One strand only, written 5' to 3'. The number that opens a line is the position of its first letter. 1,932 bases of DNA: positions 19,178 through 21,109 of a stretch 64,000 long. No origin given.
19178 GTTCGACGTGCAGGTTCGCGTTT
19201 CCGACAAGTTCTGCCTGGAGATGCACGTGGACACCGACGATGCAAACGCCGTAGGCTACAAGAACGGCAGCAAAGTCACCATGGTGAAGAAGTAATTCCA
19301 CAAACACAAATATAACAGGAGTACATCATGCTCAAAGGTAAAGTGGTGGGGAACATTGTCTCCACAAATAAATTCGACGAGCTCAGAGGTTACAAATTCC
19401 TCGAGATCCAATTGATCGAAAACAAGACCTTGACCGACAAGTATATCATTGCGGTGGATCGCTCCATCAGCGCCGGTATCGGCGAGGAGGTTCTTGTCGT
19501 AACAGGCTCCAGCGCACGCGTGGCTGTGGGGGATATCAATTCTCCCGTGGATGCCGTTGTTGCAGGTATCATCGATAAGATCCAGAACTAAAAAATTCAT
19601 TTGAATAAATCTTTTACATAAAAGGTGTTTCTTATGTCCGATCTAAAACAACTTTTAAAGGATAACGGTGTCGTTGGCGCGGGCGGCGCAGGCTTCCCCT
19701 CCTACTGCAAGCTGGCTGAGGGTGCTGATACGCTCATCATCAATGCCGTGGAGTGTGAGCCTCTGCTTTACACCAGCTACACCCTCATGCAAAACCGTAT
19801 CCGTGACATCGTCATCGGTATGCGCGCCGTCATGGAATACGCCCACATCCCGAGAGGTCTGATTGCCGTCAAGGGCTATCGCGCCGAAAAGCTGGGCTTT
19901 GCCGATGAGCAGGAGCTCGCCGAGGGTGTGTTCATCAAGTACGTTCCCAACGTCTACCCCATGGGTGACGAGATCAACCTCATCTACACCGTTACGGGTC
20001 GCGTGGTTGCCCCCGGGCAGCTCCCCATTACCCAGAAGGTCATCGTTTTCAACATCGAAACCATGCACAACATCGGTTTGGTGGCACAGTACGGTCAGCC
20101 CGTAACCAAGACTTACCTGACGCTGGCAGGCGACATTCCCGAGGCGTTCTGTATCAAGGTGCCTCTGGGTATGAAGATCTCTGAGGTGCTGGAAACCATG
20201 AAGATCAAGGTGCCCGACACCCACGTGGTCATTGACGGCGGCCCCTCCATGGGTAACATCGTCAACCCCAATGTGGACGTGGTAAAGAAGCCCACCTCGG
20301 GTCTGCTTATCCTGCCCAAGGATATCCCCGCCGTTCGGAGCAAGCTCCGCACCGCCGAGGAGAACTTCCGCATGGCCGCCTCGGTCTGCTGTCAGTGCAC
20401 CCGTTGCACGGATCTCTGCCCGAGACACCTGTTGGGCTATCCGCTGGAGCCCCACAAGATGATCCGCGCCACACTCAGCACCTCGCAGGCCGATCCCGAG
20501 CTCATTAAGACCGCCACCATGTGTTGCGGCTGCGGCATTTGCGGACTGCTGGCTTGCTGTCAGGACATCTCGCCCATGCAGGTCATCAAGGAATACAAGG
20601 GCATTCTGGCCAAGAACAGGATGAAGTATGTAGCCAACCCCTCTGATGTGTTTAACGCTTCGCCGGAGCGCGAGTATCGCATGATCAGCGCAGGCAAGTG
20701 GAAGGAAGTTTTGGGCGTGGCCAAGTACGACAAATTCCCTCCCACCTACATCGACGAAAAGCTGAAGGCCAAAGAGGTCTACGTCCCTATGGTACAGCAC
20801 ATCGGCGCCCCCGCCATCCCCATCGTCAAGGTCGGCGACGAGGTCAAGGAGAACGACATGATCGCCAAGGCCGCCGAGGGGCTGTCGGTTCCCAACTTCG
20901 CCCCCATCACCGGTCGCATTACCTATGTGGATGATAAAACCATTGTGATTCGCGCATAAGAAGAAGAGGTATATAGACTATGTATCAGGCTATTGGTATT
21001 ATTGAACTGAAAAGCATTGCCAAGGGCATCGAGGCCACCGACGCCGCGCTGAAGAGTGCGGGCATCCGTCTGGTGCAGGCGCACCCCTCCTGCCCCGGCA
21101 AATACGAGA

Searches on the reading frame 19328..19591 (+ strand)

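Call 8: search_protein_families(library=pfam, proteins=[window:19328-19591:+], max_evalue=0.001)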
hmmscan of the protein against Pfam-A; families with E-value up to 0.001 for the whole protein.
window:19328-19591:+ (87 aa): 1 family
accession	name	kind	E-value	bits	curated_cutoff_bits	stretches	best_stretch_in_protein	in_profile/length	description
PF03319.19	EutN_CcmL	-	9e-24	84.2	25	1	1-83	1-83/83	Ethanolamine utilisation protein EutN/carboxysome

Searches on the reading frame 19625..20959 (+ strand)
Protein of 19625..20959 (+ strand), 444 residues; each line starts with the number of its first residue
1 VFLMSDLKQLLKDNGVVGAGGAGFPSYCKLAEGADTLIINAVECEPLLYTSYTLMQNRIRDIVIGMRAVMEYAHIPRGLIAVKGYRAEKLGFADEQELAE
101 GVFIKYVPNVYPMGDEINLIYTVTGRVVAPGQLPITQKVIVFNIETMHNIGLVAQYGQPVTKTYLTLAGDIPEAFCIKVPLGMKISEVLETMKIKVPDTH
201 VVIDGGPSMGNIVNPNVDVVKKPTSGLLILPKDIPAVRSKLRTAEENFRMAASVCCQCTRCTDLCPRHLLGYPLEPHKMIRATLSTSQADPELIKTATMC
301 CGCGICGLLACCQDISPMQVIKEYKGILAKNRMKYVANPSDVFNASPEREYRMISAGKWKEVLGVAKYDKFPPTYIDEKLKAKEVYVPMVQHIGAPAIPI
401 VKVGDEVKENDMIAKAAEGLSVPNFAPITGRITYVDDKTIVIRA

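Call 8: search_protein_families(library=pfam, proteins=[window:19625-20959:+], max_evalue=0.001)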
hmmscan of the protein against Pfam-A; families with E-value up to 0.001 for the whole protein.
window:19625-20959:+ (444 aa): 3 families
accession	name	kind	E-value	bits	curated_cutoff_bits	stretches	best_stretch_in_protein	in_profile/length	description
PF01512.22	Complex1_51K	-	6.2e-33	114.2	31.2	1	12-150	2-148/150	Nuo51 FMN-binding domain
PF13375.12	RnfC_N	-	2.3e-14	53.7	25.6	1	376-439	21-84/101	RnfC Barrel sandwich hybrid domain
PF13534.11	Fer4_17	-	1.3e-07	32.5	22.2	1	255-315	2-60/61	4Fe-4S dicluster domain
